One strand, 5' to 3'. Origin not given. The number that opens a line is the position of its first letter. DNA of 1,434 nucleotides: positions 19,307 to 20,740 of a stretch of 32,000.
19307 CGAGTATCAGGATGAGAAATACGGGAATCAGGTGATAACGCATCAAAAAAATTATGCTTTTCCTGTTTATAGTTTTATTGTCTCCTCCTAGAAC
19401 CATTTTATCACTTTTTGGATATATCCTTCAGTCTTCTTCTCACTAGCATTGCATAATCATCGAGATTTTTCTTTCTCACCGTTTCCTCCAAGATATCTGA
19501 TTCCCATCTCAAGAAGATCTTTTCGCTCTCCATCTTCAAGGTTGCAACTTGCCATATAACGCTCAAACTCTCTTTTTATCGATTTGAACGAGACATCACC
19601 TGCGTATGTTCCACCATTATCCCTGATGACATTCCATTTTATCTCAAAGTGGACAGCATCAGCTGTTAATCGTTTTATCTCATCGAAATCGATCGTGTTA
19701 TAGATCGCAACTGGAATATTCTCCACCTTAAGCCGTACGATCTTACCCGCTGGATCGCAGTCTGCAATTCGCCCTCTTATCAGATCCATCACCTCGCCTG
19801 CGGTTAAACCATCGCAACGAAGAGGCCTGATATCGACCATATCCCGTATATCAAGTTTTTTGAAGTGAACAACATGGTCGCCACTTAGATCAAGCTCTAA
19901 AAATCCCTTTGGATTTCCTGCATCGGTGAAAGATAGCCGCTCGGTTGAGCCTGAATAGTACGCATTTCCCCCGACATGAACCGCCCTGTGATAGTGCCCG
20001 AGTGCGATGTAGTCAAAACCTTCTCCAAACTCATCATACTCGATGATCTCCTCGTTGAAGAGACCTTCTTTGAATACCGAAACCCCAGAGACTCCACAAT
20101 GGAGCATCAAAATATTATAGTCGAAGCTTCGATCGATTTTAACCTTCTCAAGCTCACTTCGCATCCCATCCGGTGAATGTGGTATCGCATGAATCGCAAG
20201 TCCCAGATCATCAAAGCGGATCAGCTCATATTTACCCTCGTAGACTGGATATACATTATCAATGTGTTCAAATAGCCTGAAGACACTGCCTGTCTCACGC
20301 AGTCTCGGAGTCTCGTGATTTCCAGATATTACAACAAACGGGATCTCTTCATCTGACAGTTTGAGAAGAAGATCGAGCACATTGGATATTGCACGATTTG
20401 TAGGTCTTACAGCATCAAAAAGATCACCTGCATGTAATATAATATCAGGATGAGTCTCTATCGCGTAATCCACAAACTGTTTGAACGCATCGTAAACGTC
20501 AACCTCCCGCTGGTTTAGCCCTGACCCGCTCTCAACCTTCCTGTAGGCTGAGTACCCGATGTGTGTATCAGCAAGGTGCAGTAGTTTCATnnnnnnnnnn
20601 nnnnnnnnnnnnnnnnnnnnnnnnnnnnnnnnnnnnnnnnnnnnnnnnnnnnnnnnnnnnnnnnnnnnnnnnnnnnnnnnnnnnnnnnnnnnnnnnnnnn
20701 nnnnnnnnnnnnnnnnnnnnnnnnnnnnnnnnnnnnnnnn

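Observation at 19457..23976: Tightly coupled four-gene unit: IDH-family dehydrogenase, Cas4-like Fe-S nuclease, APH-fold kinase, and an orphan Mre11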

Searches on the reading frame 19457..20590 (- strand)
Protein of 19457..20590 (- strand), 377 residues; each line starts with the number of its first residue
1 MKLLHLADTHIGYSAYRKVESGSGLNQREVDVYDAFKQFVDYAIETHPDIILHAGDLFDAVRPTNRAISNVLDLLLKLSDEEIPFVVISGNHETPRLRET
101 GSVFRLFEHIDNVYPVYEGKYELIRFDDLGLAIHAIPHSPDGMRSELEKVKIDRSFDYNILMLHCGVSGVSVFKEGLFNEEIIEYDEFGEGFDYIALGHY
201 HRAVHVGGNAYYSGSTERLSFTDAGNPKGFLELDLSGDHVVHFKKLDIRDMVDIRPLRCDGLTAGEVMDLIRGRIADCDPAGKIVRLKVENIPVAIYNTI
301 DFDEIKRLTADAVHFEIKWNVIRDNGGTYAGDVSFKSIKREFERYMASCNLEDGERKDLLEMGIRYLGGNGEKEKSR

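Call 5: search_protein_families(library=pfam, proteins=[window:19457-20590:-], max_evalue=0.01)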
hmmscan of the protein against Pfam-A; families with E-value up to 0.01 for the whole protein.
window:19457-20590:- (377 aa): 3 families
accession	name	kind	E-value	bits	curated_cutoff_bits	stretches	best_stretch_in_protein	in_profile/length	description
PF00149.33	Metallophos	-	4.3e-16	60.3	21.5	1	1-202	1-190/191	Calcineurin-like phosphoesterase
PF12850.12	Metallophos_2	-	6e-06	26.8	27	1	1-203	1-119/154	Calcineurin-like phosphoesterase superfamily domain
PF10088.15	DUF2326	-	0.0061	16.7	28.7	0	11-89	23-99/141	Uncharacterised protein conserved in bacteria (DUF2326)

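Call 6: search_protein_families(library=ncbifam, proteins=[window:19457-20590:-], max_evalue=0.01)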
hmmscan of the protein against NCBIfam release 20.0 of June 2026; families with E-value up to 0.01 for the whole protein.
window:19457-20590:- (377 aa): 9 families
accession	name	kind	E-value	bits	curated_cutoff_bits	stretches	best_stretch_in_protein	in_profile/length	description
NF041031.1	Mre11_Sulfo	equivalog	4.4e-39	134.8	500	1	3-361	2-354/374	DNA double-strand break repair protein Mre11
NF041030.1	Mre11_Halo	equivalog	6.3e-27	94.7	550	1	2-290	3-270/361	DNA double-strand break repair protein Mre11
TIGR00619.1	sbcd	subfamily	7.9e-25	88.1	77.65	2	1-95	1-88/252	exonuclease subunit SbcD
NF041029.1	Mre11_Pyroc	equivalog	3.9e-24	85.3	600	2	1-114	1-105/438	DNA double-strand break repair protein Mre11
NF041753.2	sbcd_Staph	equivalog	1.1e-16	60.6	480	2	1-102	1-95/375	exonuclease subunit SbcD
NF008206.2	PRK10966.1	equivalog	3.3e-15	56.1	450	2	192-254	221-285/380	exonuclease subunit SbcD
NF041754.1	sbcd_Bac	equivalog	6.5e-13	48.6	750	1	1-97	1-90/390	exonuclease subunit SbcD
TIGR04123.1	P_estr_lig_assc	hypoth_equivalog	1.2e-05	24.8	150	1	2-96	22-113/207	ligase-associated DNA damage response endonuclease PdeM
TIGR00583.1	mre11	equivalog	0.00026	20.1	434.6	1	2-77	5-72/405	DNA repair protein (mre11)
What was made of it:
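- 19457..20590 (-): Mre11 nuclease, 377 aa, with all phosphoesterase motifs intact. TIGR00619 above its cutoff (call 6).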

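Call 16: find_homologous_proteins(query=window:19457-20590:-, max_evalue=0.00001)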
Query window:19457-20590:- (377 aa): 2617 proteins with E <= 0.00001 among 6949 candidates; the best 120 are listed.
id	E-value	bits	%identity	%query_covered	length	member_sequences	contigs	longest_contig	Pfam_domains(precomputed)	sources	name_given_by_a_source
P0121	7.7e-242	820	99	97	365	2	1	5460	PF12850.13,PF00149.34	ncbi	ncbi:exonuclease SbcCD subunit D, partial [Methanosarcinales archaeon]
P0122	2.8e-217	740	86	99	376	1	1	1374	PF12850.13,PF00149.34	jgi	-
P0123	2.4e-186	638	76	99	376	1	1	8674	PF12850.13,PF00149.34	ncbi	-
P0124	1.9e-185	635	75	99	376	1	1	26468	PF12850.13,PF00149.34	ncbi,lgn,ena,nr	ncbi:MAG: DNA double-strand break repair protein Mre11 [Candidatus Syntrophoarchaeum sp. GoM_oil]|nr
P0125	2.9e-183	628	73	100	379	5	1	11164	PF12850.13,PF00149.34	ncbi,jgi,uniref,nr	ncbi:MAG TPA: exonuclease SbcCD subunit D [Candidatus Syntrophoarchaeum butanivorans]|uniref:Exonucl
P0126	6.0e-176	604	71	99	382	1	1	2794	PF12850.13,PF00149.34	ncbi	ncbi:MAG: metallophosphoesterase family protein [Candidatus Syntropharchaeales archaeon]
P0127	1.1e-175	603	72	97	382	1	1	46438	PF12850.13,PF00149.34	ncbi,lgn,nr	ncbi:MAG: exonuclease SbcCD subunit D [Candidatus Syntrophoarchaeum sp.]|nr:exonuclease SbcCD subuni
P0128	1.1e-175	603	72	97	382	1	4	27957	PF12850.13,PF00149.34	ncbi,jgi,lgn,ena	ncbi:MAG: metallophosphoesterase family protein [Candidatus Syntropharchaeales archaeon]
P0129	1.7e-173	596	71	97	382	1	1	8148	PF12850.13,PF00149.34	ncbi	ncbi:MAG: metallophosphoesterase family protein [Candidatus Syntropharchaeales archaeon]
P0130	1.9e-160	553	75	85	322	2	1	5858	PF12850.13,PF00149.34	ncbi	ncbi:MAG: metallophosphoesterase family protein, partial [Candidatus Syntropharchaeales archaeon]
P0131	1.5e-124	434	53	97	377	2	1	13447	PF12850.13,PF00149.34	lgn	-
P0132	4.4e-123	430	52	98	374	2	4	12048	PF12850.13,PF00149.34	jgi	jgi:DNA repair exonuclease SbcCD nuclease subunit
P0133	1.2e-122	428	53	98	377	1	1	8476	PF12850.13,PF00149.34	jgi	jgi:DNA repair exonuclease SbcCD nuclease subunit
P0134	1.4e-122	428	52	98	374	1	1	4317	PF12850.13,PF00149.34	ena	-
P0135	3.0e-122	427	52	98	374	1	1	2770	PF12850.13,PF00149.34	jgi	-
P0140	2.4e-118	414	51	98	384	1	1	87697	PF00149.34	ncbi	-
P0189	2.2e-111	391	51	98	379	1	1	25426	PF12850.13,PF00149.34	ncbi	ncbi:MAG: metallophosphoesterase family protein [Candidatus Methanospirareceae archaeon]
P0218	2.8e-109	384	48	97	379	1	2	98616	PF12850.13,PF00149.34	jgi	jgi:DNA repair exonuclease SbcCD nuclease subunit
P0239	5.3e-108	380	50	99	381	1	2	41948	PF12850.13,PF00149.34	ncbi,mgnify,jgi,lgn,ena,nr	ncbi:MAG TPA: exonuclease SbcCD subunit D [Methanomicrobia archaeon]|mgnify:CR=1 FL=1|nr:exonuclease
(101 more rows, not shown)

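Call 17: find_encoding_contigs(protein=P0140, flank=8000, max_places=2)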
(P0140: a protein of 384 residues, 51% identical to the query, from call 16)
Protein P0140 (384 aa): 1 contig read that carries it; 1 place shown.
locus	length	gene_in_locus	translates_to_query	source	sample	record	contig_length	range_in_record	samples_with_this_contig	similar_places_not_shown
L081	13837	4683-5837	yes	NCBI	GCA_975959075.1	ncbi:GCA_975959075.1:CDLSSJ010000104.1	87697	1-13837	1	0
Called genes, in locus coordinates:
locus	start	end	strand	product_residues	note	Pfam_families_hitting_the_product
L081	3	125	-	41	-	?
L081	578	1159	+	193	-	-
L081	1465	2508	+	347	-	PF09376:NurA (faint)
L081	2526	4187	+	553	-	PF01935:DUF87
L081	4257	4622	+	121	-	PF05635:23S_rRNA_IVP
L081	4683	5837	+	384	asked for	PF00149:Metallophos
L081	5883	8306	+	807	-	PF02463:SMC_N (faint), PF13175:AAA_15, PF13304:AAA_21 (faint), PF13476:AAA_23, PF13514:AAA_27 (weak), PF13555:AAA_29 (weak), PF13558:SbcC_Walker_B (weak)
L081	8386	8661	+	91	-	PF24441:DUF7560 (faint)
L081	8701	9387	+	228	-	PF03215:Rad17 (weak), PF02463:SMC_N (faint), PF00005:ABC_tran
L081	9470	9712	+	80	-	-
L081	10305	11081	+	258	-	-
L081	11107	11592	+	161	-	-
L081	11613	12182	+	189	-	PF02369:Big_1 (weak), PF09134:Invasin_D3, PF18565:Glyco_hydro2_C5 (weak)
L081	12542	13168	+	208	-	-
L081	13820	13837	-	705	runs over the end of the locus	-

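Call 18: find_encoding_contigs(protein=P0218, flank=8000, max_places=2)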
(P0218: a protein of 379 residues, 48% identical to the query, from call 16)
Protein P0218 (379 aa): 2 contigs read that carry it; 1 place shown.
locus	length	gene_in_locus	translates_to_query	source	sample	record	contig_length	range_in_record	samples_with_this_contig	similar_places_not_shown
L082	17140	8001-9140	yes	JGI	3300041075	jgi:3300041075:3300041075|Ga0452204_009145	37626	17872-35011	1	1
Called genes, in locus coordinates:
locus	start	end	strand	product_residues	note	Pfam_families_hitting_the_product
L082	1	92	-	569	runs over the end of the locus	-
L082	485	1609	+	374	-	PF04894:Nre_N, PF04895:Nre_C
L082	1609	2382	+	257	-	PF04055:Radical_SAM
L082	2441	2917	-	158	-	-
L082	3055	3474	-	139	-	PF04014:MazE_antitoxin (weak)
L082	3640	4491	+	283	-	PF01015:Ribosomal_S3Ae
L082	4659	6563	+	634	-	-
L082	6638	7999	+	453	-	PF00890:FAD_binding_2 (faint), PF01266:DAO (faint), PF03486:HI0933_like (faint), PF07992:Pyr_redox_2, PF13450:NAD_binding_8 (faint), PF13738:Pyr_redox_3, PF00070:Pyr_redox, PF02852:Pyr_redox_dim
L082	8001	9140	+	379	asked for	PF00149:Metallophos, PF12850:Metallophos_2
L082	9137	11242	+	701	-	PF02463:SMC_N, PF13175:AAA_15, PF13476:AAA_23, PF13514:AAA_27 (weak), PF13555:AAA_29 (faint)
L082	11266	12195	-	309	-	-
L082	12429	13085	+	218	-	PF00009:GTP_EFTU (faint), PF01926:MMR_HSR1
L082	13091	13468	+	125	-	PF09846:OapB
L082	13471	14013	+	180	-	PF09845:OapC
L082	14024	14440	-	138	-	PF00885:DMRL_synthase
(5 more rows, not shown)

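Call 19: find_encoding_contigs(protein=P0239, flank=8000, max_places=2)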
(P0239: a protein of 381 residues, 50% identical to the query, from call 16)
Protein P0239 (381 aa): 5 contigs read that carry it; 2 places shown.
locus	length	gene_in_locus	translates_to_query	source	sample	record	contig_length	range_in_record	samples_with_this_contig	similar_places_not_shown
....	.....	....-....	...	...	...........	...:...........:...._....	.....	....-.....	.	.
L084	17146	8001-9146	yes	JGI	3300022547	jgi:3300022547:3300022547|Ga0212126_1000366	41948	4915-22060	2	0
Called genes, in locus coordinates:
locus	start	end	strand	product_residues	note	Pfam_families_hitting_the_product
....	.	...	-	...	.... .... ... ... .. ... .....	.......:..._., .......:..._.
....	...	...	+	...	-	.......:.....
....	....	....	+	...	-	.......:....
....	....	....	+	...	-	-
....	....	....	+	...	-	-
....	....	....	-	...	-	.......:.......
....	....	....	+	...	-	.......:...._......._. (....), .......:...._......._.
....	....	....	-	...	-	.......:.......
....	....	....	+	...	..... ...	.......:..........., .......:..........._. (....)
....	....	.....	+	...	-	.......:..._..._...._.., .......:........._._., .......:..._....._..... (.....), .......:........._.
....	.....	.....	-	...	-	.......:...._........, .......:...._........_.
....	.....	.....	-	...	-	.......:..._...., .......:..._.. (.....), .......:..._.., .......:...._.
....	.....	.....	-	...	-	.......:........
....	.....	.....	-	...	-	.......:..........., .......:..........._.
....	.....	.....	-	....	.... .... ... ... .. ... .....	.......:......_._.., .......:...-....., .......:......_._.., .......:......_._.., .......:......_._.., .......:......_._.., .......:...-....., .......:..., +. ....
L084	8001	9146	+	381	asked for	PF00149:Metallophos, PF12850:Metallophos_2 (weak)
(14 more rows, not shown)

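Call 37: search_solved_structures(query=window:19457-20590:-, max_evalue=0.001)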
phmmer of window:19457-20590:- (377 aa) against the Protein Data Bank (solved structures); distinct sequences matched with E-value up to 0.001: 18.
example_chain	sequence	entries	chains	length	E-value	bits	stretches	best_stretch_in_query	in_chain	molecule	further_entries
4tug_C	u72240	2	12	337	2.4e-22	83.2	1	2-249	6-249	DNA double-strand break repair protein Mre11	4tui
3auz_A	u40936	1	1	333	2.4e-22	83.2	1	2-249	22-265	DNA double-strand break repair protein mre11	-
3av0_A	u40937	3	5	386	3.6e-22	82.6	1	2-249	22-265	DNA double-strand break repair protein mre11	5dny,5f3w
1ii7_A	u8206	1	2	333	4.3e-18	69.2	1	1-223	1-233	Mre11 nuclease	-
3dsc_A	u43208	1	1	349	5e-18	69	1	1-223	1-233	DNA double-strand break repair protein mre11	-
4hd0_A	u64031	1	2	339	3.1e-17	66.4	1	1-223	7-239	DNA double-strand break repair protein Mre11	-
3dsd_A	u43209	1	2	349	4.4e-17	65.9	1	1-223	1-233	DNA double-strand break repair protein mre11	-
1s8e_A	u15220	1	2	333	1.5e-16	64.1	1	1-223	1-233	exonuclease putative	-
7dog_A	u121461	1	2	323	7.6e-16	61.8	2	2-102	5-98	Nuclease SbcCD subunit D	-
3qg5_C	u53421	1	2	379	9.6e-10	41.7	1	1-248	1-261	Mre11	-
4o24_A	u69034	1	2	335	3.1e-09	40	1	1-249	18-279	Exonuclease, putative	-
2q8u_A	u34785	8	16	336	3.1e-09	40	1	1-249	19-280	Exonuclease, putative | Nuclease SbcCD subunit D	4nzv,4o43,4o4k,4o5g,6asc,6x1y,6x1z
3tho_B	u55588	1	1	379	1.1e-08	38.2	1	1-248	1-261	Exonuclease, putative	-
4lty_C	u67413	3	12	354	1.3e-08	37.9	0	1-100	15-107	Exonuclease subunit SbcD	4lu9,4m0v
3thn_A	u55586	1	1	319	1.7e-08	37.6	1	1-249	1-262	Exonuclease, putative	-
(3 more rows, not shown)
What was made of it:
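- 19457..20590 (-): PDB hits to M. jannaschii and P. furiosus Mre11 (call 37).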

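Call 39: search_protein_families(library=padloc, proteins=[window:19457-20590:-], max_evalue=0.001)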
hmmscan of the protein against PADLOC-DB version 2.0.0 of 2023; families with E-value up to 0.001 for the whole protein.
window:19457-20590:- (377 aa): 0 families

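Call 45: find_related_loci(query=A4, collection=metagenome_contigs, flank=10000)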
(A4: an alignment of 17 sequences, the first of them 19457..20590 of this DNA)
Query A4 (377 aa) in metagenome_contigs; peptide patterns used: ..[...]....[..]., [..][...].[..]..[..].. (x = any residue, [..] = any of these).
600 stretches matched a pattern (row limit reached: there are more); 555 encode a relative of the query (tblastn E <= 1e-3); the best 80 are kept; 80 distinct loci.
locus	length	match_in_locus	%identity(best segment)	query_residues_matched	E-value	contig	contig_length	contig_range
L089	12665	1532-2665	53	2-375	2e-119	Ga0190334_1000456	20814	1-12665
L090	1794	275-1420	51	2-374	2e-126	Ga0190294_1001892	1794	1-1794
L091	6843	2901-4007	47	1-367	8e-117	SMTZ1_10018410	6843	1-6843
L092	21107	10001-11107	48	1-367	4e-116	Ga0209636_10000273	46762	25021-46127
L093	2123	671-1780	51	2-369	3e-122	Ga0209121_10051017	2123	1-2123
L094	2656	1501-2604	48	1-367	3e-120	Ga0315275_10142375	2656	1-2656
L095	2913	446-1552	47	1-367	3e-119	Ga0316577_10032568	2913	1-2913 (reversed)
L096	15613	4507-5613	48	1-367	3e-115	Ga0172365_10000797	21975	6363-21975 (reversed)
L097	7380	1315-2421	48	1-367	2e-114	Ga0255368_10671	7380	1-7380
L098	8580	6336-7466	47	1-376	1e-113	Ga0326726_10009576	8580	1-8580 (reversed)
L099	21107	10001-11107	51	1-367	4e-113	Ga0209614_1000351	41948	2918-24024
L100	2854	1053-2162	46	1-367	2e-117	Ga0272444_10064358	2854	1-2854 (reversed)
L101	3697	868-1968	47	1-363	4e-115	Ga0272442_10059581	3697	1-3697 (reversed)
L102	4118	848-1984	45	1-377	8e-114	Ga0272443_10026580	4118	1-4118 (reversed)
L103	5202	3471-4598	47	1-375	4e-112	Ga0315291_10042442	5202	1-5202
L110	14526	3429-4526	48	2-367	1e-109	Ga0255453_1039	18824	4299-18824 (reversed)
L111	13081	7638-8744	48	1-367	7e-109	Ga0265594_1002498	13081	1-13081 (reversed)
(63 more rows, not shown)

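Call 52: search_protein_families(library=pfam, proteins=[L089:2715-3536:+, L089:3567-4355:+, L089:4337-6001:-, L110:537-2168:+, L110:2318-3004:+, L110:4591-5472:+, L110:5480-6439:+, L111:6346-7452:-, L111:5293-6345:+, L111:9635-12442:+], max_evalue=0.0001)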
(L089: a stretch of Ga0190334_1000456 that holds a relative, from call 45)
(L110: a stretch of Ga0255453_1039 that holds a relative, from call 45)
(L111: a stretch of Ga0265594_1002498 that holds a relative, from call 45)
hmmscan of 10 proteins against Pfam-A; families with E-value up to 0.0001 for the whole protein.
L089:2715-3536:+ (273 aa): 0 families

L089:3567-4355:+ (262 aa): 5 families
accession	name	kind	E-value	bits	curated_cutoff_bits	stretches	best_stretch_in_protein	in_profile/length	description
PF01656.29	CbiA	-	5e-18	65.7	25.4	1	10-226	1-117/125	CobQ/CobB/MinD/ParA nucleotide binding domain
PF13614.12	AAA_31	-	5.3e-11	43.2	27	1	10-173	3-159/177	AAA domain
PF00142.24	Fer4_NifH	-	5.2e-08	33.1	25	0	10-65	2-59/271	4Fe-4S iron sulfur cluster binding proteins, NifH/frxC family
PF02374.21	ArsA_ATPase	-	5e-07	29.7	24.3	1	9-65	2-59/305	Anion-transporting ATPase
PF10609.15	ParA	-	5.3e-07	29.7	27.1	0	9-88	5-84/246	NUBPL iron-transfer P-loop NTPase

L089:4337-6001:- (554 aa): 2 families
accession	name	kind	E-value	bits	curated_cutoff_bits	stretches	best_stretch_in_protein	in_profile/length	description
PF00920.27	ILVD_EDD_N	-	4.3e-116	387.9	27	1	33-345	1-315/316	Dihydroxy-acid/6-phosphogluconate dehydratase N-terminal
PF24877.1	ILV_EDD_C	-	1.9e-64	217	27.7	1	356-541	1-185/191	Dihydroxy-acid/6-phosphogluconate dehydratase C-terminal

L110:537-2168:+ (543 aa): 4 families
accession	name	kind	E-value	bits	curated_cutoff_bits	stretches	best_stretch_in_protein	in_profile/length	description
PF02878.22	PGM_PMM_I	-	9.6e-25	87.3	22.5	1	8-126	4-115/138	Phosphoglucomutase/phosphomannomutase, alpha/beta/alpha domain I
PF02880.22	PGM_PMM_III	-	7.1e-21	74.9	20.7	1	308-403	2-100/115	Phosphoglucomutase/phosphomannomutase, alpha/beta/alpha domain III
PF02879.22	PGM_PMM_II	-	4.9e-19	69.2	29.3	1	213-303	13-103/103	Phosphoglucomutase/phosphomannomutase, alpha/beta/alpha domain II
PF00408.26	PGM_PMM_IV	-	5.6e-08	33.2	23.1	1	478-519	26-67/68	Phosphoglucomutase/phosphomannomutase, C-terminal domain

L110:2318-3004:+ (228 aa): 1 family
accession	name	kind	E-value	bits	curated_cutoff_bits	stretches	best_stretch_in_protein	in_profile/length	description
PF05552.17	MS_channel_1st_1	-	3.7e-14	52.8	22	2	103-144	2-43/50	Mechanosensitive ion channel, conserved TM helix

L110:4591-5472:+ (293 aa): 2 families
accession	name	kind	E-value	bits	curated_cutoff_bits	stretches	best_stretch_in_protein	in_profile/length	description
PF01882.25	DUF58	-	7e-74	248.1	23.4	1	43-253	1-214/216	Protein of unknown function DUF58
PF13519.12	VWA_2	-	1.4e-14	55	27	1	81-184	2-106/107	von Willebrand factor type A domain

L110:5480-6439:+ (319 aa): 3 families
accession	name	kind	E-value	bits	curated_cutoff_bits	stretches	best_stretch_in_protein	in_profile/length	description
PF00092.34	VWA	-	3.4e-21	76.7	23.8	1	92-277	1-173/174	von Willebrand factor type A domain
PF13519.12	VWA_2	-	3.4e-21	76.3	27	1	93-198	1-106/107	von Willebrand factor type A domain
PF07584.16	BatA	-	2.5e-14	53.9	25.9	1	3-80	2-77/77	Aerotolerance regulator N-terminal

L111:6346-7452:- (368 aa): 1 family
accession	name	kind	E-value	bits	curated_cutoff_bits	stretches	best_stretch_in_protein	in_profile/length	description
PF07318.18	DUF1464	-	1e-89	301.4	23.5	1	5-347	1-326/327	Protein of unknown function (DUF1464)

L111:5293-6345:+ (350 aa): 2 families
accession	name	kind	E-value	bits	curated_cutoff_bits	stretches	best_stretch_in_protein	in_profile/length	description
PF08544.19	GHMP_kinases_C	-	2e-09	38.2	21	1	245-325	1-79/85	GHMP kinases C terminal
PF00288.32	GHMP_kinases_N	-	3.7e-07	30.7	22.3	1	90-151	7-67/87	GHMP kinases N terminal domain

L111:9635-12442:+ (935 aa): 3 families
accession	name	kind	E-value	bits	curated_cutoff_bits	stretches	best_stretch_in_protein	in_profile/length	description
PF25470.1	DUF7901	-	5.4e-41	141.2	24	1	693-892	1-204/205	Domain of unknown function (DUF7901)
PF05048.19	NosD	-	6.1e-25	88.3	23.6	1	438-653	5-210/212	Periplasmic copper-binding protein (NosD)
PF13229.12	Beta_helix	-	2e-24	86.5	25.9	3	503-648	25-156/158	Right handed beta helix region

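Call 66: find_encoding_contigs(protein=P0189, flank=8000, max_places=1)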
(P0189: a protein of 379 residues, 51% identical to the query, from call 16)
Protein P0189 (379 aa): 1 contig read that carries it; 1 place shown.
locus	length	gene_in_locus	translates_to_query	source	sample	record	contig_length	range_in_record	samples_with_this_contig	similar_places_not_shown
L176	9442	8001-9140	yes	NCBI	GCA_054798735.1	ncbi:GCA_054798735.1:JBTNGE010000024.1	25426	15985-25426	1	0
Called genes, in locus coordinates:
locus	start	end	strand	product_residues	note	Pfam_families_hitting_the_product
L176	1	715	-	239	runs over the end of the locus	PF12728:HTH_17, PF00156:Pribosyltran (weak)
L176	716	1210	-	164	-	-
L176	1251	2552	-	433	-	PF02310:B12-binding (weak), PF04055:Radical_SAM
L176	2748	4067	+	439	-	PF02783:MCR_beta_N, PF02241:MCR_beta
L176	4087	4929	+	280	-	PF02240:MCR_gamma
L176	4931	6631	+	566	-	PF02745:MCR_alpha_N, PF02249:MCR_alpha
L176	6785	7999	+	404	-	PF00291:PALP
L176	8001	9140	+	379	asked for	PF00149:Metallophos, PF12850:Metallophos_2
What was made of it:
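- Their neighbours are unrelated to each other (calls 19, 52, 66).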
